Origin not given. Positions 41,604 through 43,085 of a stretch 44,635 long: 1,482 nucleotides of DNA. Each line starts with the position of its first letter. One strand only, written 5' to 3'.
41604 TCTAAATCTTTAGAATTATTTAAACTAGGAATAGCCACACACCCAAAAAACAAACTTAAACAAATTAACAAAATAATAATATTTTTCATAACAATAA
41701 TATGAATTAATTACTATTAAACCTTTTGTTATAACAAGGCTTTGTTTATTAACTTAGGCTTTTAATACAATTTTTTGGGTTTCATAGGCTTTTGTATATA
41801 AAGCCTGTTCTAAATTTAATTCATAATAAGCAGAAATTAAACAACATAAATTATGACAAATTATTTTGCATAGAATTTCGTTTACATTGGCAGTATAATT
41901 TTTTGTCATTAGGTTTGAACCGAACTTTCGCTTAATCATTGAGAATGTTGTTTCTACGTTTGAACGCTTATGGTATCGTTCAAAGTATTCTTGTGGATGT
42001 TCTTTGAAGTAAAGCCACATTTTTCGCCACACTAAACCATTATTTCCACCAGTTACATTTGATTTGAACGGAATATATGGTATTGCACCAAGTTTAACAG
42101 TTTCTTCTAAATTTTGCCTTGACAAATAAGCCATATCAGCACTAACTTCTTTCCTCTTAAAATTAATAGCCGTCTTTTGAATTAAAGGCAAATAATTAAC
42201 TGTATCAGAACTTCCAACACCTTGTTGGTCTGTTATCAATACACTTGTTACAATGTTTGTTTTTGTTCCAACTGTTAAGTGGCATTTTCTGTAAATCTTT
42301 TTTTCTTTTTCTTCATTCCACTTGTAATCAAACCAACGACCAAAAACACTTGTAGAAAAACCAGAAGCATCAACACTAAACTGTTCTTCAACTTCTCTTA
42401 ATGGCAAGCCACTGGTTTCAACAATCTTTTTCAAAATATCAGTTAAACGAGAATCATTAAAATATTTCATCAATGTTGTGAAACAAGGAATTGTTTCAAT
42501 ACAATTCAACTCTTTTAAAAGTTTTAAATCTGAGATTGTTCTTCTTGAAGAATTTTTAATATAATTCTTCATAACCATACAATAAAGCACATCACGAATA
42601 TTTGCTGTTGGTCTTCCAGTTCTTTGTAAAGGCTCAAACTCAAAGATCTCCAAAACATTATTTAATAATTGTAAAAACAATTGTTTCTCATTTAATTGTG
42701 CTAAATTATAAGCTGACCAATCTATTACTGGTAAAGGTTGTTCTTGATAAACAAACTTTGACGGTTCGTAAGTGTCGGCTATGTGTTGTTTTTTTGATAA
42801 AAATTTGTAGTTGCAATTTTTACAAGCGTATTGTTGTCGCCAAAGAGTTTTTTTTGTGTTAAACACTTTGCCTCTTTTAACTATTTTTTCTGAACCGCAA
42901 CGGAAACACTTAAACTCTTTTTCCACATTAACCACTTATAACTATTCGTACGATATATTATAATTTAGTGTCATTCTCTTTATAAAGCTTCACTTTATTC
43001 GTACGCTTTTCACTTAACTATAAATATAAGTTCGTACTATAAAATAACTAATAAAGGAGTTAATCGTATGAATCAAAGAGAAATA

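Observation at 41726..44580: Imperfect ~35-40 nt inverted repeats bracket a transposase plus four passenger genes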

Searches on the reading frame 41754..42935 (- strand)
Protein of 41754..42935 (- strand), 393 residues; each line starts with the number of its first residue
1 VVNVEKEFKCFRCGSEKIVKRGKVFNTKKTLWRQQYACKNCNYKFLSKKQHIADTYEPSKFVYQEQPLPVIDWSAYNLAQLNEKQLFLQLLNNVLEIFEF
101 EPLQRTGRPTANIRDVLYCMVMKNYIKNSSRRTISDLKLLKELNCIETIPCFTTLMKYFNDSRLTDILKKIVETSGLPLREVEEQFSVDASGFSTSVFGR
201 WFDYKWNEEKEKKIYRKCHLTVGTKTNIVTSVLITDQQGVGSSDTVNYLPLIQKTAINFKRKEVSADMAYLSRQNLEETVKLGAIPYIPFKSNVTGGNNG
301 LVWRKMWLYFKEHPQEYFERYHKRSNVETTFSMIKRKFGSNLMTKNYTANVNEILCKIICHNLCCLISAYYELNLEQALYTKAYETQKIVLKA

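Call 4: search_protein_families(library=pfam, proteins=[window:41754-42935:-], max_evalue=0.1)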
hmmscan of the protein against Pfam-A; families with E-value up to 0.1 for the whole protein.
window:41754-42935:- (393 aa): 3 families
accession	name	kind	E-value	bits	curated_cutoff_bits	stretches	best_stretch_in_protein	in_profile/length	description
PF01609.27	DDE_Tnp_1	-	2.9e-16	60.3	23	1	185-363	6-200/200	Transposase DDE domain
PF05129.18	Zn_ribbon_Elf1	-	0.037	14.6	29.8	0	4-51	19-62/79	Transcription elongation factor Elf1 like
PF23549.1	Zn_ribbon_GRF_2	-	0.094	13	27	0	9-46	3-39/45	GRF-like zinc ribbon domain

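Call 8: find_homologous_proteins(query=window:41754-42935:-)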
Query window:41754-42935:- (393 aa): 6304 proteins with E <= 0.001 among 8000 candidates; the best 120 are listed.
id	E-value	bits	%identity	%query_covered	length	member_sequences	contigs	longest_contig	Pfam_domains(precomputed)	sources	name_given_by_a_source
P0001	5.1e-252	854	94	100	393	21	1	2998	PF01609.28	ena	-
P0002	3.9e-213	726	78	99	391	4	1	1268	PF01609.28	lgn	-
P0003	3.5e-192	657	71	98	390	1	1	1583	PF01609.28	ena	-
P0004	9.6e-192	655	72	98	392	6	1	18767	PF01609.28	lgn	-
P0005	2.3e-166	572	64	98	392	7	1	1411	PF01609.28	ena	-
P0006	9.3e-166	570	64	98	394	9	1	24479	PF01609.28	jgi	jgi:transposase/predicted RNA-binding Zn-ribbon protein involved in translation (DUF1610 family)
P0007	1.2e-163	563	62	97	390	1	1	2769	PF01609.28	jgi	-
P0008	5.7e-158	544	61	97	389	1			PF01609.28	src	-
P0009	6.0e-158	544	59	97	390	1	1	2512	PF01609.28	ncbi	-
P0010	6.5e-157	541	60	97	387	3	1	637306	PF01609.28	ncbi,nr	ncbi:MAG: transposase [Candidatus Diapherotrites archaeon]|nr:transposase [Candidatus Diapherotrites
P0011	3.3e-156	538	59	97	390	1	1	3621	PF01609.28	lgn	-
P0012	3.4e-155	535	59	97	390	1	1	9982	PF01609.28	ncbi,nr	ncbi:Transposase DDE domain protein [uncultured archaeon]|nr:Transposase DDE domain protein [uncultu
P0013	1.9e-154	532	60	97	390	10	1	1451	PF01609.28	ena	-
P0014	1.8e-151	523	59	97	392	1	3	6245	PF01609.28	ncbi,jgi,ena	-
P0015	4.1e-146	505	57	97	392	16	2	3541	PF01609.28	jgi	-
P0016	4.7e-143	495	57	97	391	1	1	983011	PF01609.28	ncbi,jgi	ncbi:MAG: transposase [Candidatus Iainarchaeum sp.]|jgi:transposase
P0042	1.4e-103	365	98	42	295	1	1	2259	PF02875.27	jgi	-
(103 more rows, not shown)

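Call 9: find_encoding_contigs(protein=P0001, flank=3000)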
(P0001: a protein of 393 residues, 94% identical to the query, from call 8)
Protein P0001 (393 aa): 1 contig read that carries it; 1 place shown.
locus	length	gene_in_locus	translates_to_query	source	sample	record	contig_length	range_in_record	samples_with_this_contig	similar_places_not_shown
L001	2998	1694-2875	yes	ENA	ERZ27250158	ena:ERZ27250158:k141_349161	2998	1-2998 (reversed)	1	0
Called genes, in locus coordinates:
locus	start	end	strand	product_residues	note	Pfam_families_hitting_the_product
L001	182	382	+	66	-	-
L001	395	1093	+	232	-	-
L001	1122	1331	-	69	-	PF24033:DUF7342 (weak)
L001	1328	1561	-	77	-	-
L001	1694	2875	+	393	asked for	PF01609:DDE_Tnp_1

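Call 10: find_encoding_contigs(protein=P0042, flank=3000)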
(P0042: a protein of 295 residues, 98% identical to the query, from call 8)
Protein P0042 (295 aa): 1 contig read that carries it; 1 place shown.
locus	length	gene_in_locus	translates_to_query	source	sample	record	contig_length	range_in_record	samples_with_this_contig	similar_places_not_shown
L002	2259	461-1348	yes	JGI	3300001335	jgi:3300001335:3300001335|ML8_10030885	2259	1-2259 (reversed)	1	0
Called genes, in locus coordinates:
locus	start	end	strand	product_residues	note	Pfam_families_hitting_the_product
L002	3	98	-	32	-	?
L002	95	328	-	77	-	-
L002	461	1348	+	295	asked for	PF02875:Mur_ligase_C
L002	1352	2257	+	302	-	?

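Call 11: find_encoding_contigs(protein=P0004, flank=4000)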
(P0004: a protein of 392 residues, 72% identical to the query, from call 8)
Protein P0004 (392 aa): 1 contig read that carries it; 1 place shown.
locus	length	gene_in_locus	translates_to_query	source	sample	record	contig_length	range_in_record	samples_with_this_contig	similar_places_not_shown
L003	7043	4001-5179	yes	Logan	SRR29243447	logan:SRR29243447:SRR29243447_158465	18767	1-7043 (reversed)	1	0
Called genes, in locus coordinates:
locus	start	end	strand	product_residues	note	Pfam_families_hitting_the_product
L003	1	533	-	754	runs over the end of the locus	PF04851:ResIII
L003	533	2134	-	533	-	PF03602:Cons_hypoth95 (faint), PF01555:N6_N4_Mtase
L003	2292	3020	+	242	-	-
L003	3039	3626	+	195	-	PF01936:NYN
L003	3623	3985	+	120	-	-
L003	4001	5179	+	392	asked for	PF01609:DDE_Tnp_1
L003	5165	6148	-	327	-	-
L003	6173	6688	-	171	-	-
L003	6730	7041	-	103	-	?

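Call 16: find_related_loci(query=window:41754-42935:-, collection=metagenome_contigs, flank=5000)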
Query window:41754-42935:- (393 aa) in metagenome_contigs; peptide patterns used: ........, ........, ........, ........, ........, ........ (x = any residue, [..] = any of these).
91 stretches matched a pattern; 5 encode a relative of the query (tblastn E <= 1e-3); 5 distinct loci.
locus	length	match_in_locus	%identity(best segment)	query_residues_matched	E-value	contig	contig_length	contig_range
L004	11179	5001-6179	93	1-393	0e+0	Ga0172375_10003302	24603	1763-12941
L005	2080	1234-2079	73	1-283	3e-155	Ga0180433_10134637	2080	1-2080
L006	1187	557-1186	89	1-210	2e-138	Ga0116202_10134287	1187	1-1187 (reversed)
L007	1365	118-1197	51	25-389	9e-132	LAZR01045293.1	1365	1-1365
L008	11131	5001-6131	41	10-379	3e-97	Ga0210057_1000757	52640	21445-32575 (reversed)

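Call 19: find_related_loci(query=window:41754-42935:-, collection=genome_contigs, flank=8000)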
Query window:41754-42935:- (393 aa) in genome_contigs; peptide patterns used: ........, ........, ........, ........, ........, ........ (x = any residue, [..] = any of these).
48 stretches matched a pattern, but none encodes a relative of the query by tblastn (E <= 1e-3).

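Call 20: search_protein_families(library=ncbifam, proteins=[window:41754-42935:-, L004:2228-2833:+, L004:2869-4404:+], max_evalue=0.01)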
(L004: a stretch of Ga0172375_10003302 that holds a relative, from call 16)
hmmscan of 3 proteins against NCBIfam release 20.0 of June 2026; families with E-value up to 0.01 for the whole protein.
window:41754-42935:- (393 aa): 11 families
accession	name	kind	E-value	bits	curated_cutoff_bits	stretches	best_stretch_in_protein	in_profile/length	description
NF033579.1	transpos_IS5_2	equivalog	5.1e-34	118.1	140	1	72-363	2-287/289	IS5 family transposase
NF033551.1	transpos_IS1182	equivalog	3.6e-11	42.6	270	1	217-292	269-343/488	IS1182 family transposase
NF033593.1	transpos_ISNCY_1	equivalog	9e-07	27.9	325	1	242-366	324-442/444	ISNCY family transposase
NF033581.1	transpos_IS5_4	equivalog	7.2e-06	25.6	140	1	90-341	13-261/285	IS5 family transposase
NF033580.1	transpos_IS5_3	equivalog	0.00025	20.7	110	1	147-336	53-230/258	IS5 family transposase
NF050000.1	IS1_IS1595_Zn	domain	0.00034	21.1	28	1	10-46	1-32/34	IS1/IS1595 family N-terminal zinc-binding domain-containing protein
NF033559.2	transpos_IS1634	equivalog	0.0022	17.1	100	0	314-390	372-444/483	IS1634 family transposase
NF033558.1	transpos_IS1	equivalog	0.0032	17.4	100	1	10-53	1-39/199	IS1 family transposase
NF033539.1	transpos_IS1380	equivalog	0.0069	15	180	0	310-366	315-374/419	IS1380 family transposase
NF048018.1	IS256_N_4Cys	domain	0.0084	16.7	27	0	9-45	1-31/31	transposase-like zinc-binding domain-containing protein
NF033591.1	transpos_IS4_2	equivalog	0.0088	15.2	152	0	307-349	214-259/340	IS4 family transposase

L004:2228-2833:+ (201 aa): 1 family
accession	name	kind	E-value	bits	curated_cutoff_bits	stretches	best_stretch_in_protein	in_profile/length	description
NF012224.1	blaSFH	exception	0.0055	16.1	550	1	65-191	82-209/250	SFH family subclass B2 metallo-beta-lactamase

L004:2869-4404:+ (511 aa): 0 families

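Call 21: search_dna_similar(query=window:41754-42935:-, collection=plasmids, mode=protein, max_evalue=0.001, max_rows=20)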
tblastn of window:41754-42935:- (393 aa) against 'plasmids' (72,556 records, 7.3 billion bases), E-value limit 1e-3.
Records with a match: 707; places in all: 861; records where one place covers at least 80% of the query: 78.
Best place of each record, by identity: <60% 707.
By first word of the organism name: Klebsiella 308; Vibrio 112; Escherichia 44; Acinetobacter 35; Pseudomonas 27; Providencia 26; Enterobacter 25; Salmonella 24; Citrobacter 18; Edwardsiella 10; and 26 more.
By predicted mobility (MOB-suite, as given by PLSDB): conjugative 387; non-mobilizable 208; mobilizable 112.
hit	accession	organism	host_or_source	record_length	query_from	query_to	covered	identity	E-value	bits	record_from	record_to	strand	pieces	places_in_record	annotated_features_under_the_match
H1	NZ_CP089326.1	Klebsiella pneumoniae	pure culture,raw milk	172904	4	362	91%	22.5%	5e-6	56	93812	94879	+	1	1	IS5-like element IS903B family transposase | IrmA family protein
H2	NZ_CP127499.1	Klebsiella variicola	Homo sapiens,blood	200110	4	362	91%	22.5%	5e-6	56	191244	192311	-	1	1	IS5-like element IS903B family transposase | IrmA family protein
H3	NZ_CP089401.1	Klebsiella oxytoca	Homo sapiens,feces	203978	4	362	91%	22.5%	5e-6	56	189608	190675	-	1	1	IS5-like element IS903B family transposase | IrmA family protein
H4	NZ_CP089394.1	Klebsiella oxytoca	Homo sapiens,urine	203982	4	362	91%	22.5%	5e-6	56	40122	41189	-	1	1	IS5-like element IS903B family transposase | IrmA family protein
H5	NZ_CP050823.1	Klebsiella pneumoniae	milk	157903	4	362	91%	22.3%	9e-6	56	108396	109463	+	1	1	IS5-like element IS903B family transposase | IrmA family protein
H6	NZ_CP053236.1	Escherichia coli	Homo sapiens,whole organism,rectal swab ...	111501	1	362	92%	22.0%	2e-4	51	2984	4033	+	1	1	IS5 family transposase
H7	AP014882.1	Acetobacter pasteurianus NBRC 101655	-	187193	61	362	77%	25.9%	8e-9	65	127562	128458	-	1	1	transposase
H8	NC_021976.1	Acetobacter pasteurianus 386B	-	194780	61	362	77%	25.9%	8e-9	65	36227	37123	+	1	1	IS5 family transposase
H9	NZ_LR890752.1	Klebsiella pneumoniae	Homo sapiens,rectal swab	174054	34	362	84%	23.7%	2e-5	54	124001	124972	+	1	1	IS5-like element IS903 family transposase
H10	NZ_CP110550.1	Klebsiella pneumoniae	Homo sapiens,rectal swab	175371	34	362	84%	23.7%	2e-5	54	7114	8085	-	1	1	IS5-like element IS903 family transposase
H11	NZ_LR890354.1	Klebsiella pneumoniae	Homo sapiens,rectal swab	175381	34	362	84%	23.7%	2e-5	54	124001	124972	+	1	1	IS5-like element IS903 family transposase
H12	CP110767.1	Klebsiella pneumoniae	Homo sapiens,BAL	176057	34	362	84%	23.7%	2e-5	54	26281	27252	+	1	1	IS5-like element IS903 family transposase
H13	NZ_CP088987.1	Klebsiella pneumoniae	Homo sapiens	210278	22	362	87%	22.8%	6e-5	53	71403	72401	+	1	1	IS5 family transposase | hypothetical protein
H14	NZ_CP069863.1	Klebsiella pneumoniae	Homo sapiens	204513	10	358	89%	22.3%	9e-5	52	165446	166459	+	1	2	IS5 family transposase | hypothetical protein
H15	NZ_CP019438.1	Thioclava nitratireducens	pure culture,Surface seawater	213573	58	362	78%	25.3%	3e-7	61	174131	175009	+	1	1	IS5 family transposase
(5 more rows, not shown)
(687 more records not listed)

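Call 22: get_annotated_region(hit=H9, flank=150)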
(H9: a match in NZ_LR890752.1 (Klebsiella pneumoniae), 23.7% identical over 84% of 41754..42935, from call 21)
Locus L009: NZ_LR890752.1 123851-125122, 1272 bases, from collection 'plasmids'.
description: Klebsiella pneumoniae strain KSB1_8C isolate KSB1_8C plasmid 2, complete sequence
organism: Klebsiella pneumoniae (NCBI taxid 573)
taxonomy: Bacteria; Pseudomonadota; Gammaproteobacteria; Enterobacterales; Enterobacteriaceae; Klebsiella; Klebsiella pneumoniae
host: -; source: Homo sapiens,rectal swab; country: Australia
typing (MOB-suite, as given by PLSDB): non-mobilizable; replicon IncFIB
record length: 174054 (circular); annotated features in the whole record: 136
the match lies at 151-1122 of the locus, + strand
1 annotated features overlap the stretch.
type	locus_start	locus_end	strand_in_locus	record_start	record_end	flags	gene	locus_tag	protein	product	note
CDS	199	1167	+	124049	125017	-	-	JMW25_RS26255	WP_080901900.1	IS5-like element IS903 family transposase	-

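Call 24: find_encoding_contigs(protein=P0006, flank=8000, max_places=3)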
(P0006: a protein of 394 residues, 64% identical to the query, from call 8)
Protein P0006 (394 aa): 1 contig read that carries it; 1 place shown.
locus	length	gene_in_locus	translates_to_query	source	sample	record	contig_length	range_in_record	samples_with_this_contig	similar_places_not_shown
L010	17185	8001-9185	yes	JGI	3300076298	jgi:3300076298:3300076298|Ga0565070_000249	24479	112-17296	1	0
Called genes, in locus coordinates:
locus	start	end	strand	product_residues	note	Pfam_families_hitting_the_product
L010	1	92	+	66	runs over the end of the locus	?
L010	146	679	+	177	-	PF02002:TFIIE_alpha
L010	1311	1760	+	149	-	-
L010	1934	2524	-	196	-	-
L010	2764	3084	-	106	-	PF05239:PRC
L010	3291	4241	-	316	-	PF02899:Phage_int_SAM_1 (weak), PF13495:Phage_int_SAM_4, PF00589:Phage_integrase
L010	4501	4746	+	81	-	-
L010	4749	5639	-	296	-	PF01555:N6_N4_Mtase (faint), PF05175:MTS (faint), PF03602:Cons_hypoth95 (weak), PF01564:Spermine_synth (weak)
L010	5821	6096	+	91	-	PF17253:DUF5320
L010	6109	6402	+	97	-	PF02001:DUF134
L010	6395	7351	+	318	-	-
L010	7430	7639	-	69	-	PF24033:DUF7342 (weak)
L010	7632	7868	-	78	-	-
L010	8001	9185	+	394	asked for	PF01609:DDE_Tnp_1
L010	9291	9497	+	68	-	-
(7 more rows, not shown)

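Call 25: find_encoding_contigs(protein=P0010, flank=8000, max_places=3)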
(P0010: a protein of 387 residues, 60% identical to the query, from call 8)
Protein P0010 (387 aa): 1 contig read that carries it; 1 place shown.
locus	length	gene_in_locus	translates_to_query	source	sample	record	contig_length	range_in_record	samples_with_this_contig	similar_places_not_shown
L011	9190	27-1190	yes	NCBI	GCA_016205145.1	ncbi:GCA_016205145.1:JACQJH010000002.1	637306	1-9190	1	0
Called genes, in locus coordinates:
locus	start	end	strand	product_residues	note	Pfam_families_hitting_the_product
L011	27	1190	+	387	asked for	PF01609:DDE_Tnp_1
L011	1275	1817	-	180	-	-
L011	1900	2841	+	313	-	PF01040:UbiA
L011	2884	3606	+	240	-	PF00535:Glycos_transf_2, PF10111:Glyco_tranf_2_2 (faint), PF13506:Glyco_transf_21 (weak), PF13641:Glyco_tranf_2_3, PF13632:Glyco_trans_2_3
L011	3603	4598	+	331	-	PF13579:Glyco_trans_4_4 (faint), PF13439:Glyco_transf_4, PF00534:Glycos_transf_1, PF13692:Glyco_trans_1_4, PF20706:GT4-conflict (weak), PF13524:Glyco_trans_1_2 (weak)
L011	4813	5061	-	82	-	-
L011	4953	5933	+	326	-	PF02110:HK, PF01256:Carb_kinase (faint)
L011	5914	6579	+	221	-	PF02581:TMP-TENI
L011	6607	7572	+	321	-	PF00586:AIRS, PF02769:AIRS_C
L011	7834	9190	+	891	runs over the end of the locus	PF03477:ATP-cone, PF00317:Ribonuc_red_lgN, PF02867:Ribonuc_red_lgC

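Call 26: find_encoding_contigs(protein=P0016, flank=8000, max_places=3)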
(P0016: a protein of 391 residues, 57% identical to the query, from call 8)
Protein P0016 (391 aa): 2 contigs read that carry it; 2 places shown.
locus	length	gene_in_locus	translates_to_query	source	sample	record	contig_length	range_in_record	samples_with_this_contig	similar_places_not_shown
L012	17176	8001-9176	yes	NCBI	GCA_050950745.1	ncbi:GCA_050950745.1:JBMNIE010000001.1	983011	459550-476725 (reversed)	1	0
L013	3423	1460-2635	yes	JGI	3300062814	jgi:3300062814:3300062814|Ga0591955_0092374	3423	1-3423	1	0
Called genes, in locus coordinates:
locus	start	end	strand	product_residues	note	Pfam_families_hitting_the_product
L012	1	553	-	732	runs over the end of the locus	PF07581:Glug (faint)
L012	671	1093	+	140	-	PF09946:DUF2178 (weak)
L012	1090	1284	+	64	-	PF01381:HTH_3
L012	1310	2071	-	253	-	PF05175:MTS (faint), PF05891:Methyltransf_PK (weak), PF13489:Methyltransf_23, PF13847:Methyltransf_31, PF08241:Methyltransf_11, PF08242:Methyltransf_12, PF13649:Methyltransf_25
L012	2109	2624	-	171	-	-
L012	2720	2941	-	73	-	-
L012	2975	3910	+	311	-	-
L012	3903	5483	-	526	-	PF02384:N6_Mtase, PF07669:Eco57I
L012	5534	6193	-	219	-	PF12705:PDDEXK_1 (weak)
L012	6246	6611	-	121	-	-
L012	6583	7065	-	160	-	-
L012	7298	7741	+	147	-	-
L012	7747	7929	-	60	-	PF04014:MazE_antitoxin (weak)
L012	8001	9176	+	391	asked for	PF01609:DDE_Tnp_1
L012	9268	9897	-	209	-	PF01551:Peptidase_M23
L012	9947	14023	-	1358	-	PF07581:Glug (faint)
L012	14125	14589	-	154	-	-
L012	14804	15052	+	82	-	PF01541:GIY-YIG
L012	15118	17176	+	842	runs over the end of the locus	PF00176:SNF2-rel_dom, PF00270:DEAD, PF04851:ResIII, PF18766:SWI2_SNF2, PF00271:Helicase_C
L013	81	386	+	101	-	-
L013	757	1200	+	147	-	-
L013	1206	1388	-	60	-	PF04014:MazE_antitoxin (weak)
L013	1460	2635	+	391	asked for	PF01609:DDE_Tnp_1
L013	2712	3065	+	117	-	-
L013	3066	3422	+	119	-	?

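Call 32: find_related_loci(query=A2, collection=genome_contigs, flank=10000)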
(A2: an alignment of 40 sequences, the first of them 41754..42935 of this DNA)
Query A2 (393 aa) in genome_contigs; peptide patterns used: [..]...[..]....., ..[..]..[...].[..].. (x = any residue, [..] = any of these).
600 stretches matched a pattern (row limit reached: there are more); 196 encode a relative of the query (tblastn E <= 1e-3); the best 80 are kept; 80 distinct loci.
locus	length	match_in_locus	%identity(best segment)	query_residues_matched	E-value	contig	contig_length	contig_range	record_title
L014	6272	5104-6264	64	4-389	1e-173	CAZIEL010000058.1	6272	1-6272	MAG TPA_asm: uncultured archaeon isolate SRP098346_co1_442 genome assembly, contig: NODE_17953_length_6272_cov_9.516165,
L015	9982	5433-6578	59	10-391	2e-159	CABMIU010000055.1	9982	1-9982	uncultured archaeon isolate LFW-281_4 genome assembly, contig: LFW2814_59, whole genome shotgun sequence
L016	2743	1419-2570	51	9-391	2e-136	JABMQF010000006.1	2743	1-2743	MAG: Candidatus Woesearchaeota archaeon isolate bin.595 k141_530993, whole genome shotgun sequence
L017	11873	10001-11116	43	7-383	4e-98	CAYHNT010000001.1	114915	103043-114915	MAG TPA_asm: uncultured archaeon isolate ERP119705_co13_431 genome assembly, contig: NODE_176_length_114915_cov_6.508288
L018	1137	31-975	48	61-376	1e-103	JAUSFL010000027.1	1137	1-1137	MAG: Candidatus Iainarchaeum archaeon isolate E14_maxbin.308 E14_k141_350072, whole genome shotgun sequence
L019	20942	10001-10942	47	73-389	7e-92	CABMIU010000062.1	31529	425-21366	uncultured archaeon isolate LFW-281_4 genome assembly, contig: LFW2814_8, whole genome shotgun sequence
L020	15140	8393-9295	46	73-376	4e-87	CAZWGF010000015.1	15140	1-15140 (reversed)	MAG TPA_asm: Candidatus Woesearchaeota archaeon isolate SRP104257_co1_234 genome assembly, contig: NODE_2533_length_1514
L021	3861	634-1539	47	72-376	3e-87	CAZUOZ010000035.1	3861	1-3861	MAG TPA_asm: Candidatus Woesearchaeota archaeon isolate SRP192927_co10_255 genome assembly, contig: NODE_26714_length_38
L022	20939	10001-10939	45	72-389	3e-86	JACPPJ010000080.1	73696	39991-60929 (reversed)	MAG: Acidobacteria bacterium isolate NC_groundwater_624_Ag_B-0.1um_57_70 B_1_S1_Biohub_coassembly_k141_5711224, whole ge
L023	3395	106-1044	45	72-389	5e-87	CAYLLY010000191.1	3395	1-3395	MAG TPA_asm: uncultured Nitrospirales bacterium isolate binchicken_co21_464 genome assembly, contig: NODE_48339_length_3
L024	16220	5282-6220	46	73-383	2e-85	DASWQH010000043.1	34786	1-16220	MAG TPA_asm: Pyrinomonadaceae bacterium isolate SMAG_U3489 k141_1436867, whole genome shotgun sequence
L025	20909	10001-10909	45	73-376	2e-85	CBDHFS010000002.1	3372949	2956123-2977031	MAG: Dehalococcoidia bacterium isolate 864dd8cd-6738-42a7-b925-3e7f4ae660aa genome assembly, contig: contig_2, whole gen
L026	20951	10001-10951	47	73-390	1e-83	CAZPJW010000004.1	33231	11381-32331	MAG TPA_asm: Candidatus Woesearchaeota archaeon isolate binchicken_co141_105 genome assembly, contig: NODE_5873_length_3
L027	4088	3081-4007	42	72-379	8e-84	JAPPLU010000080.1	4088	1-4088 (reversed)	MAG: Chloroflexota bacterium isolate RHO3_bin_2 NODE_19225_length_4088_cov_27.397223, whole genome shotgun sequence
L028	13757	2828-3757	44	72-376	5e-83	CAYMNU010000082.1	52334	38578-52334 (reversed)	MAG TPA_asm: uncultured archaeon isolate SRP067234_co1_102 genome assembly, contig: k99_1078820, whole genome shotgun se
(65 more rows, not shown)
